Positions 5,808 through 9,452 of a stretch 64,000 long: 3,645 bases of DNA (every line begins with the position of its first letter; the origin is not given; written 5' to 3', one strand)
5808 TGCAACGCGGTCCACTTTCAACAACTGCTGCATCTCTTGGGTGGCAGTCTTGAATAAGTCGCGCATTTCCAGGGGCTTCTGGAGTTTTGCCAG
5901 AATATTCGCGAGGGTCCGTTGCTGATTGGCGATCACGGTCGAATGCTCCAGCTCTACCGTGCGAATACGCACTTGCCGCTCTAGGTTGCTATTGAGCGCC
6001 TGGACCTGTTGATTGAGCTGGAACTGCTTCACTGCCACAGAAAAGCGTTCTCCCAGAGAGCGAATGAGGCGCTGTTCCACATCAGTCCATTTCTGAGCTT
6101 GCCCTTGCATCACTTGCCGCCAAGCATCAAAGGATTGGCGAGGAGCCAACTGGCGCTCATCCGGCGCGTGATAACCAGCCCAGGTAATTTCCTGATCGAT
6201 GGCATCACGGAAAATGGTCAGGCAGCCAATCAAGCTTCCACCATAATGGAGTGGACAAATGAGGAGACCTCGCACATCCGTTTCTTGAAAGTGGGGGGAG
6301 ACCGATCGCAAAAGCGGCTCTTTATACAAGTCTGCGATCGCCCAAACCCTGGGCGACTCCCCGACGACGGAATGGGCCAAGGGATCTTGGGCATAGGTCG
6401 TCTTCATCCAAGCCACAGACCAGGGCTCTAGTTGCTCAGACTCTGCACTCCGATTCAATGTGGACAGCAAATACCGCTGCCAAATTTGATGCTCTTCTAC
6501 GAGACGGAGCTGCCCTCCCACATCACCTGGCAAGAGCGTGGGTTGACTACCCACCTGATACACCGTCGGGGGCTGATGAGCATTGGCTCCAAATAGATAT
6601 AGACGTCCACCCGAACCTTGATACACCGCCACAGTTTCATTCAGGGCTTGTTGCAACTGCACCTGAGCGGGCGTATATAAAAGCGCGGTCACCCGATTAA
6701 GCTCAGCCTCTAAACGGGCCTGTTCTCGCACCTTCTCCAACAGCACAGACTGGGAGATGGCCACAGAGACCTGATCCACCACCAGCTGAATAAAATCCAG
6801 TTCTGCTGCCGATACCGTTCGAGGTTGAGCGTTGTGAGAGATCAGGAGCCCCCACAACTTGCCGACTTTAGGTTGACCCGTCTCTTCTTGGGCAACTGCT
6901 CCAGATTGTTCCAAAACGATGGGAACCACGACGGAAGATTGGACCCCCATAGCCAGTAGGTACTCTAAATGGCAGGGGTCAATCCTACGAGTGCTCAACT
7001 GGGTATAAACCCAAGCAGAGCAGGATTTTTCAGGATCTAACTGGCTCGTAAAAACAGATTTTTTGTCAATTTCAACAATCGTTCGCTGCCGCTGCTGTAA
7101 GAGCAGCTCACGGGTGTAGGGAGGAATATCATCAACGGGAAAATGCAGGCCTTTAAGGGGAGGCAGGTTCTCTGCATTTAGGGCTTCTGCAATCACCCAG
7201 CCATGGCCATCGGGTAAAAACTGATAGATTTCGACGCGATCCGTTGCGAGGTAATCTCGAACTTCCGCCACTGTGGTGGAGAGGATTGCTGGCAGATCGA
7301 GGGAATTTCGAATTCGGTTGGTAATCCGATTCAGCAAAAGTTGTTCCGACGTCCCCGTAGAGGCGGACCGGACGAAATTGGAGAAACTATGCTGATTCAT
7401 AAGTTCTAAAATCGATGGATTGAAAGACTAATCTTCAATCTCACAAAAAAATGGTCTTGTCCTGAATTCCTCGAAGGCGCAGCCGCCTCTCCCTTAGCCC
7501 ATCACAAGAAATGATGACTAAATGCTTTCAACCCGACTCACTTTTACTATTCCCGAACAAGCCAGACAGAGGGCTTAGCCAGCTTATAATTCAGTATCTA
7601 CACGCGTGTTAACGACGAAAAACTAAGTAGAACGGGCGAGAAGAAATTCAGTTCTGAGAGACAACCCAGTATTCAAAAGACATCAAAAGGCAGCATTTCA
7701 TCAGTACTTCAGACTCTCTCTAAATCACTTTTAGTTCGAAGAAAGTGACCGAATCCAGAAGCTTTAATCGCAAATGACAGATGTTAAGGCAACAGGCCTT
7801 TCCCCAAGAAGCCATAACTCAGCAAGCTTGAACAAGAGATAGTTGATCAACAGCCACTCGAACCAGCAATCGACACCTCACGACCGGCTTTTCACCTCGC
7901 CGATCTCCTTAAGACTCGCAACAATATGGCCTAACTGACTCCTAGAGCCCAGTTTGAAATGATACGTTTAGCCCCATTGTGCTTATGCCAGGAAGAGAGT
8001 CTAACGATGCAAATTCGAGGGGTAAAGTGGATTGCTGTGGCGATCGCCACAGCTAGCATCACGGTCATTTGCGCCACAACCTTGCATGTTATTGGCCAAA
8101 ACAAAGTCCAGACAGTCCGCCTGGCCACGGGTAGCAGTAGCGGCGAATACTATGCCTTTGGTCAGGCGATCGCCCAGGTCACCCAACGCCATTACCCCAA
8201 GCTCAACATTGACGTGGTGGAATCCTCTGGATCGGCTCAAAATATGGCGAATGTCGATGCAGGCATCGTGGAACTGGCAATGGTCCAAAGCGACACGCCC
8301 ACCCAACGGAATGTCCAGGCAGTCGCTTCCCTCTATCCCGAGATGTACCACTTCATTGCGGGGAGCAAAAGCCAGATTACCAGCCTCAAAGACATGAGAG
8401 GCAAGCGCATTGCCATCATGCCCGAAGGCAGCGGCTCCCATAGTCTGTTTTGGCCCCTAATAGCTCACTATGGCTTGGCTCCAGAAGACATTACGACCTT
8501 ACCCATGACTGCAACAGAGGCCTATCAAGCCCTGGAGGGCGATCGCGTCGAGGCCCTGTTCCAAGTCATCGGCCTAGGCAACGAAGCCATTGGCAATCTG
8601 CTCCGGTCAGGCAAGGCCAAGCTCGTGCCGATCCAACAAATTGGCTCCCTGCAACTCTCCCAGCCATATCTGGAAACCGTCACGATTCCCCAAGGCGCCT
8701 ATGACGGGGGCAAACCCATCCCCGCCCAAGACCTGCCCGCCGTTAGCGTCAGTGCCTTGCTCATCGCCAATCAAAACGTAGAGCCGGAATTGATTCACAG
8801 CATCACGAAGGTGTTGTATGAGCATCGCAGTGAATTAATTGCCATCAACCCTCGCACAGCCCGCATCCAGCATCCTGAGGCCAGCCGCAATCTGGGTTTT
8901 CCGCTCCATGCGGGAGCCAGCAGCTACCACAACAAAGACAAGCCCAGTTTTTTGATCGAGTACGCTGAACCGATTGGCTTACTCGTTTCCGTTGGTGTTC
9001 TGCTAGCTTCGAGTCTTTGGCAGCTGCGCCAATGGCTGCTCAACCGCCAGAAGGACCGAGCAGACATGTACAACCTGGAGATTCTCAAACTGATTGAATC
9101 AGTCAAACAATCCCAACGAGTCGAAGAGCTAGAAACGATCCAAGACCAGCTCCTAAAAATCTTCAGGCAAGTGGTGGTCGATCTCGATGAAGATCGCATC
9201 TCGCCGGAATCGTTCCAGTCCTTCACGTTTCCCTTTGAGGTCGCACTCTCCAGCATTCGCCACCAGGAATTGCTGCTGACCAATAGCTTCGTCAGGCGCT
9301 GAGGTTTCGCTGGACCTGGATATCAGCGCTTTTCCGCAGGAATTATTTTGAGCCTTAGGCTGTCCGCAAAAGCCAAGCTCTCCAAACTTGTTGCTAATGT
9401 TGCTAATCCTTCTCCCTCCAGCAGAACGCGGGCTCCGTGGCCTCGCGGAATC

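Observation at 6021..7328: Knotless (Cph2-like) GAF-PHY phytochrome module heads the 1586-aa hybrid kinase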

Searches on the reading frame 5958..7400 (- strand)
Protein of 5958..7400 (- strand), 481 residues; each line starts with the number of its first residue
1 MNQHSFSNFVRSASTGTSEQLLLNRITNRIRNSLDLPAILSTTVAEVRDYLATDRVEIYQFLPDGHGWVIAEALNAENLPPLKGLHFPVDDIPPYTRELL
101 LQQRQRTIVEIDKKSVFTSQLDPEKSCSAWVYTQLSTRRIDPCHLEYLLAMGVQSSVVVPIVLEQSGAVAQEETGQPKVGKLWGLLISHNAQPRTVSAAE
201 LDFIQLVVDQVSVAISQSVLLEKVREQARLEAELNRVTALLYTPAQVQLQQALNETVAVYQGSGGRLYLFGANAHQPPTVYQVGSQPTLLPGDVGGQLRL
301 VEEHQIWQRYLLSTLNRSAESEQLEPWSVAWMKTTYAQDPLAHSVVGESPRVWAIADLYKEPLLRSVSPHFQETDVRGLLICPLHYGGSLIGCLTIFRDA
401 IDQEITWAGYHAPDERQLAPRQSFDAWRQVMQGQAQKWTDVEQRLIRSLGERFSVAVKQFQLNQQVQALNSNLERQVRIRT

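Call 6: search_solved_structures(query=window:5958-7400:-, show_alignments=3, max_evalue=0.001)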
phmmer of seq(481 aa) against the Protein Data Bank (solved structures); distinct sequences matched with E-value up to 0.001: 116 (the best 60 are shown).
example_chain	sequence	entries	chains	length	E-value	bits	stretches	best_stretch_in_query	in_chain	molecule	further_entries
8w26_A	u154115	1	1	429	6.1e-74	252.4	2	13-289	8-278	histidine kinase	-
6ozb_A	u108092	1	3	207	3.1e-46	161.1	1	16-220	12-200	Two-component sensor histidine kinase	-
6oza_A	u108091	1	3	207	8.2e-46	159.7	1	16-220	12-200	Two-component sensor histidine kinase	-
2lb5_A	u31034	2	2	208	9.9e-45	156.2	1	13-220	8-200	Sensor histidine kinase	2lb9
4bwi_A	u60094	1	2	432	5.3e-40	140.6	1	22-459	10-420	PHYTOCHROME-LIKE PROTEIN CPH2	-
2k2n_A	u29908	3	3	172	1.2e-37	132.8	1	38-220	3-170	Sensor protein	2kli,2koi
8isj_A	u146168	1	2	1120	1.8e-23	86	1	35-199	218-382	Phytochrome A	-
8iff_A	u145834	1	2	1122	1.8e-23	86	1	35-199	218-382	Phytochrome A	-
8f5z_B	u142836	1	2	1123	1.8e-23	86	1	35-199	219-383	Phytochrome A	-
8isi_A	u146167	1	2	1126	1.9e-23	86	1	35-199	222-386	Phytochrome A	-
4our_A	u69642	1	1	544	4.2e-23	84.9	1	34-197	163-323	Phytochrome B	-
4our_B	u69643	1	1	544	4.3e-23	84.8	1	34-196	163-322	Phytochrome B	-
7rzw_A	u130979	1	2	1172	2.6e-22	82.3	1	34-196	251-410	Phytochrome B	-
8yb4_B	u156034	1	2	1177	2.6e-22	82.3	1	34-196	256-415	phytochrome B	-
9jlb_A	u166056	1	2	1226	2.9e-22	82.1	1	34-196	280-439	Phytochrome B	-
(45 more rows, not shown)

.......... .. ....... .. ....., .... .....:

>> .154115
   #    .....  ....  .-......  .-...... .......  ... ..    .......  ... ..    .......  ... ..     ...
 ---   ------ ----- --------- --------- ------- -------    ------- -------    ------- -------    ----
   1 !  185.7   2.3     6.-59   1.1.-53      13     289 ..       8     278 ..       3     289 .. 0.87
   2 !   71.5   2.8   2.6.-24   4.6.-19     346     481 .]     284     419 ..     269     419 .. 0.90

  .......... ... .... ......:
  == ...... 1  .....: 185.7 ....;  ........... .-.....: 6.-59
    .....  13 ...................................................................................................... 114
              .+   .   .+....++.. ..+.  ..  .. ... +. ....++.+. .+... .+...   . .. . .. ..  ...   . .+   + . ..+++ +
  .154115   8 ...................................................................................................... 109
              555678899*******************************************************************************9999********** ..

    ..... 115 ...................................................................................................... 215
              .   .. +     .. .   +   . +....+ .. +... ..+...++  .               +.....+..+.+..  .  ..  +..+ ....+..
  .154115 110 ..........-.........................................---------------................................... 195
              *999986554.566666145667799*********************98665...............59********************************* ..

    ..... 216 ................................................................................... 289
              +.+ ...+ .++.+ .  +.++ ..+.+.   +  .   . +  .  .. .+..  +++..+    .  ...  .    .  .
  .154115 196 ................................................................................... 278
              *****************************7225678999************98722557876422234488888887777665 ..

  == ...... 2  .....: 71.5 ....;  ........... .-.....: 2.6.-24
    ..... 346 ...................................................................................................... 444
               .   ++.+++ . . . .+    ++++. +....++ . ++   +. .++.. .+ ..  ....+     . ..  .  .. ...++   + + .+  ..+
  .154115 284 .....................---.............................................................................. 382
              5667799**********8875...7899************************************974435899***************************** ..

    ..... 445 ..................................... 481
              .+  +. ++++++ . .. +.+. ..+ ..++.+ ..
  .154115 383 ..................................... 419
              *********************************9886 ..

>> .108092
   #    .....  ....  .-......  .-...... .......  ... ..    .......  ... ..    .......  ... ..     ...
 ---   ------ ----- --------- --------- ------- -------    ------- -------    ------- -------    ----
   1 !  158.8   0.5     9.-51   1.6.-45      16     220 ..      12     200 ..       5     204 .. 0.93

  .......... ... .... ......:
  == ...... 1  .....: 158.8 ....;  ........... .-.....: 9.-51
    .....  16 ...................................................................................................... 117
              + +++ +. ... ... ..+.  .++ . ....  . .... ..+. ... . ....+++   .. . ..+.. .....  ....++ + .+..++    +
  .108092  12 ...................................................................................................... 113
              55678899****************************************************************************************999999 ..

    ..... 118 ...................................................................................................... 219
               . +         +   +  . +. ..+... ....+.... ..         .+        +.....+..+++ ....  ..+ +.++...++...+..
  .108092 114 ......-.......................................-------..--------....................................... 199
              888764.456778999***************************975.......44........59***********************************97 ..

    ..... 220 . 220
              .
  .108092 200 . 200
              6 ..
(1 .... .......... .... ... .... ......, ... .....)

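Call 14: search_solved_structures(query=window:6015-7340:-, show_alignments=5, max_evalue=1e-35)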
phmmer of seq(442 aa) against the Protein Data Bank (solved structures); distinct sequences matched with E-value up to 1e-35: 6.
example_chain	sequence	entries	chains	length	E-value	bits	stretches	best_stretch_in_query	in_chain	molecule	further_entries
8w26_A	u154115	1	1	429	1.5e-67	231.4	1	2-269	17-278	histidine kinase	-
6ozb_A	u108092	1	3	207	2.1e-45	158.5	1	2-200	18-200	Two-component sensor histidine kinase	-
6oza_A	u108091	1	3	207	5.4e-45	157.1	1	2-200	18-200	Two-component sensor histidine kinase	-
2lb5_A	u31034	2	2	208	9.4e-44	153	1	2-200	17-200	Sensor histidine kinase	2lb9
4bwi_A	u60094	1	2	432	9.7e-40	139.8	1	3-438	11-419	PHYTOCHROME-LIKE PROTEIN CPH2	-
2k2n_A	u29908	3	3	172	9.6e-38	133.2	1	18-200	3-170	Sensor protein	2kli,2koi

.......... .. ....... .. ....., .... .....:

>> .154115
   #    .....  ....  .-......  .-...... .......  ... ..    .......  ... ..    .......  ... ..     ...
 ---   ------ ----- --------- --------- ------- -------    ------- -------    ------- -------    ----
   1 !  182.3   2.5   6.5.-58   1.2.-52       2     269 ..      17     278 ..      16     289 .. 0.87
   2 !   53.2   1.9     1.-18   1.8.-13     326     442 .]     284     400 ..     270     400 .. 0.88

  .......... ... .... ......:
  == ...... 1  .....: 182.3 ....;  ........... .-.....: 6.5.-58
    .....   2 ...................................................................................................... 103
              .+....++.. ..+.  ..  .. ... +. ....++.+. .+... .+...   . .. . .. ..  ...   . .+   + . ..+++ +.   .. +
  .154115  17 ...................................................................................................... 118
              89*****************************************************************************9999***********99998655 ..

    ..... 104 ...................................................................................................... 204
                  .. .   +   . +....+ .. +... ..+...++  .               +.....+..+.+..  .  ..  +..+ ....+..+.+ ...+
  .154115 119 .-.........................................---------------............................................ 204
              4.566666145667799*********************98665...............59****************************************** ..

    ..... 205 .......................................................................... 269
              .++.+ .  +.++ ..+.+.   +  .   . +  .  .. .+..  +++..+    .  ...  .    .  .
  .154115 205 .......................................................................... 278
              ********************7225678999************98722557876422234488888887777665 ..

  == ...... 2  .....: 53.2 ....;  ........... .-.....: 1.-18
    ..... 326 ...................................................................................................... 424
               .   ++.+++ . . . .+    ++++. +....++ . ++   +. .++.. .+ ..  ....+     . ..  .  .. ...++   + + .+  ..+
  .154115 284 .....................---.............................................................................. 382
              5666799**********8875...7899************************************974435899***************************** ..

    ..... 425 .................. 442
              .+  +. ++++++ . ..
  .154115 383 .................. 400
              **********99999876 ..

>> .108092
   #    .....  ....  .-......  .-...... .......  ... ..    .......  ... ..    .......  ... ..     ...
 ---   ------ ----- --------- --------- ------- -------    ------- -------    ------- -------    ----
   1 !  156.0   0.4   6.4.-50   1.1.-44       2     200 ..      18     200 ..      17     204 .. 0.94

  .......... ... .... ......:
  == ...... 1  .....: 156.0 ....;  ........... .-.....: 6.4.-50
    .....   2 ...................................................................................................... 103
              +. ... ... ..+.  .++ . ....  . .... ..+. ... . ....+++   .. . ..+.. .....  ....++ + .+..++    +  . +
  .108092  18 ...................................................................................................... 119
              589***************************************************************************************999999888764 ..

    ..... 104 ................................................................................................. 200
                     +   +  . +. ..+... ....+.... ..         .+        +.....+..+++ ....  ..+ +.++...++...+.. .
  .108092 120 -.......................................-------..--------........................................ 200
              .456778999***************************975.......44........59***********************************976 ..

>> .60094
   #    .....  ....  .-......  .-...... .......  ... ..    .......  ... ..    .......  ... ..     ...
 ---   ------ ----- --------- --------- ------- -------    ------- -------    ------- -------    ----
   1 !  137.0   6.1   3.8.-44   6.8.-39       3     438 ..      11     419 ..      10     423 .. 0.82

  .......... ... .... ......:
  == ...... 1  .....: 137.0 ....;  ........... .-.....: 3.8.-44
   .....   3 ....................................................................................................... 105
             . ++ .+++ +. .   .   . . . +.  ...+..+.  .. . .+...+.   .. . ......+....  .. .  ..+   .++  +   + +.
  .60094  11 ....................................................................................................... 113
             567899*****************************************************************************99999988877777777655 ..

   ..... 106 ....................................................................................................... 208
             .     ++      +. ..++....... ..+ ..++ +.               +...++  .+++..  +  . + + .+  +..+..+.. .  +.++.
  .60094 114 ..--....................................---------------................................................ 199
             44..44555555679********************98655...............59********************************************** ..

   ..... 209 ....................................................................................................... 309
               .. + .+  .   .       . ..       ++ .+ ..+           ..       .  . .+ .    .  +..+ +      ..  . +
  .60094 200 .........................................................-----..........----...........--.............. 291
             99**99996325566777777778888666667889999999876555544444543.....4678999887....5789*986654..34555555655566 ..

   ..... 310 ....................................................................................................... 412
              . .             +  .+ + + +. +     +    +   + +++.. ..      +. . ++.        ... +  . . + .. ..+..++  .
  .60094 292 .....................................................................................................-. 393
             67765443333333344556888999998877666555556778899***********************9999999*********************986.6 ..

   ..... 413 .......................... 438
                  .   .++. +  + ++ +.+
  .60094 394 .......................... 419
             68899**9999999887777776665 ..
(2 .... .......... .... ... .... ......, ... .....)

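Call 28: predict_structure(alignment_id=A1)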
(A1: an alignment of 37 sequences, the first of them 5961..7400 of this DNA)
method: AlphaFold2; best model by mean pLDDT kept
length: 480 residues; sequences in the alignment: 37
mean_pLDDT: 75.3   pTM: 0.65
mean pLDDT of the five models: 75.3, 74.9, 74.4, 72.7, 72.0
residues with pLDDT >= 90: 114; 70-90: 224; 50-70: 56; < 50: 86
segments of 3 or more residues with pLDDT < 50: 1-15, 124-133, 167-178, 318-326, 338-350, 404-430
pLDDT, mean of each block of 10 residues (from residue 1): 32 57 87 88 93 92 79 92 75 59 73 82 45 65 82 89 59 45 88 85 87 87 86 91 79 95 93 79 93 77 86 63 49 53 40 83 85 91 88 93 46 37 39 74 89 90 86 90
secondary structure, 60 per line:
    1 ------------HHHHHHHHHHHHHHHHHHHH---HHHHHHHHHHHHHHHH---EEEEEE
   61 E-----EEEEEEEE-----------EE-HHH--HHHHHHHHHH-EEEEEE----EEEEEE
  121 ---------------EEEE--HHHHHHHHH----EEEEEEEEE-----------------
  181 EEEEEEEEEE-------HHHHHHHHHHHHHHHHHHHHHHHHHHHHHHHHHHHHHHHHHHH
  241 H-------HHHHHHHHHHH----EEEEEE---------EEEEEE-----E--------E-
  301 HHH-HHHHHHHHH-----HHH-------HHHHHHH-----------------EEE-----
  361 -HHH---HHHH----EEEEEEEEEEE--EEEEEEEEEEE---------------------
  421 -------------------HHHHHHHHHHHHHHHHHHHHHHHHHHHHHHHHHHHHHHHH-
elements in order: H13-32 H36-51 E55-61 E67-74 H94-103 E105-110 E115-120 E136-139 H142-150 E155-163 E181-190 H198-241 H249-259 E264-269 E279-284 H305-313 H329-335 E353-355 H368-371 E376-386 E389-399 H440-479

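Call 31: fold_search(model_id=the predicted structure, library=pdb)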
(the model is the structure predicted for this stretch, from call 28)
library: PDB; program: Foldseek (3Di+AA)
matches with E <= 10: 1044; with E <= 0.001: 347
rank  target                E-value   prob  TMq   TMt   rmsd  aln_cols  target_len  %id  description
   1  8w26                  8.2e-30  1.00  0.55  0.67   7.3       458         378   33  X-ray crystal structure of the GAF-PHY domains of SyB-Cph1 (released 2024-05-22)
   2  4bwi_B                7.2e-27  1.00  0.56  0.69   9.0       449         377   26  Structure of the phytochrome Cph2 from Synechocystis sp. PCC6803 (released 2013-10-30)
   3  4bwi_A                1.7e-26  1.00  0.55  0.68   9.0       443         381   27  Structure of the phytochrome Cph2 from Synechocystis sp. PCC6803 (released 2013-10-30)
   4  6ozb_C                2.3e-20  1.00  0.37  0.88   4.2       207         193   45  Crystal structure of the phycoerythrobilin-bound GAF domain from a cyanobacterial phytochrome (released 2020-05-20)
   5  6ozb_B                4.0e-20  1.00  0.36  0.89   3.2       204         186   46  Crystal structure of the phycoerythrobilin-bound GAF domain from a cyanobacterial phytochrome (released 2020-05-20)
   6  6oza_A                5.8e-20  1.00  0.35  0.88   3.1       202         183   46  Crystal structure of the phycocyanobilin-bound GAF domain from a cyanobacterial phytochrome (released 2020-05-20)
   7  6ozb_A                8.1e-20  1.00  0.35  0.88   3.1       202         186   46  Crystal structure of the phycoerythrobilin-bound GAF domain from a cyanobacterial phytochrome (released 2020-05-20)
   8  5i5l                  1.9e-19  1.00  0.53  0.53   8.3       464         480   22  The photosensory module (PAS-GAF-PHY) of the bacterial phytochrome Agp1 (AtBphP1) in the Pr form, chromophore modelled w (released 2016-08-03)
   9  5hsq                  2.8e-19  1.00  0.48  0.47   9.2       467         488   20  The surface engineered photosensory module (PAS-GAF-PHY) of the bacterial phytochrome Agp1 (AtBphP1) in the Pr form, chr (released 2016-08-03)
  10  8yb4_A                3.9e-19  1.00  0.51  0.52   8.4       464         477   20  Pfr conformer of Arabidopsis thaliana phytochrome B in complex with phytochrome-interacting factor 6 (released 2024-10-02)
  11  9irk_A                5.7e-19  1.00  0.51  0.47   8.7       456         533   20  Cryo-EM structure of PhyB(Y276H,1-908)-PIF6beta complex (released 2025-06-04)
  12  5llw_A                6.4e-19  1.00  0.55  0.41   8.9       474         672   20  Bacteriophytochrome activated diguanylyl cyclase from Idiomarina species A28L (released 2017-03-15)
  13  9jlb_C                7.5e-19  1.00  0.51  0.51   8.4       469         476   20  Cryo-EM structure of phyB-PIF6beta complex (released 2025-06-04)
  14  5lly_C                1.1e-18  1.00  0.56  0.54   8.8       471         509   20  Photosensory Module of Bacteriophytochrome linked Diguanylyl Cyclase from Idiomarina species A28L (released 2017-03-15)
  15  5llw_B                1.5e-18  1.00  0.56  0.42   8.7       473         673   20  Bacteriophytochrome activated diguanylyl cyclase from Idiomarina species A28L (released 2017-03-15)
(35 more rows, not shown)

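Call 33: find_related_loci(query=window:5961-7400:-, collection=genome_contigs, flank=6000)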
Query window:5961-7400:- (480 aa) in genome_contigs; peptide patterns used: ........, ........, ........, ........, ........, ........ (x = any residue, [..] = any of these).
381 stretches matched a pattern; 3 encode a relative of the query (tblastn E <= 1e-3); 3 distinct loci.
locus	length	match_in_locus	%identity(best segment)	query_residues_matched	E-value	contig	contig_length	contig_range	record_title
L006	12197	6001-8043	82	1-480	0e+0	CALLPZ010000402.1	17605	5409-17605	MAG: uncultured Pseudanabaenaceae cyanobacterium isolate L2_Bin_MAXBIN__054_1 genome assembly, contig: c_000000161535, w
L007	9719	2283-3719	79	1-480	0e+0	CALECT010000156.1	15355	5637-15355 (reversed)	MAG: uncultured Pseudanabaenaceae cyanobacterium isolate R2_Bin_Bin_165_1 genome assembly, contig: c_000000286491, whole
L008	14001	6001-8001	80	1-480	0e+0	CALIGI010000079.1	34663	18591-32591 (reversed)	MAG: uncultured Pseudanabaenaceae cyanobacterium isolate R3_Bin_Bin_111_1 genome assembly, contig: c_000002125927, whole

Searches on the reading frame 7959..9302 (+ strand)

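Call 21: search_protein_families(library=pfam, proteins=[window:7959-9302:+], max_evalue=0.001)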
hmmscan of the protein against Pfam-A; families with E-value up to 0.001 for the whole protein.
window:7959-9302:+ (447 aa): 2 families
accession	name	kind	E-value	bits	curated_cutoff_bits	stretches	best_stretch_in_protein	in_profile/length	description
PF16868.10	NMT1_3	-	3.7e-47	161.8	27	1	55-324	1-285/289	NMT1-like family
PF09084.16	NMT1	-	1.2e-10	42.1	20.5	1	82-202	21-146/216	NMT1/THI5 like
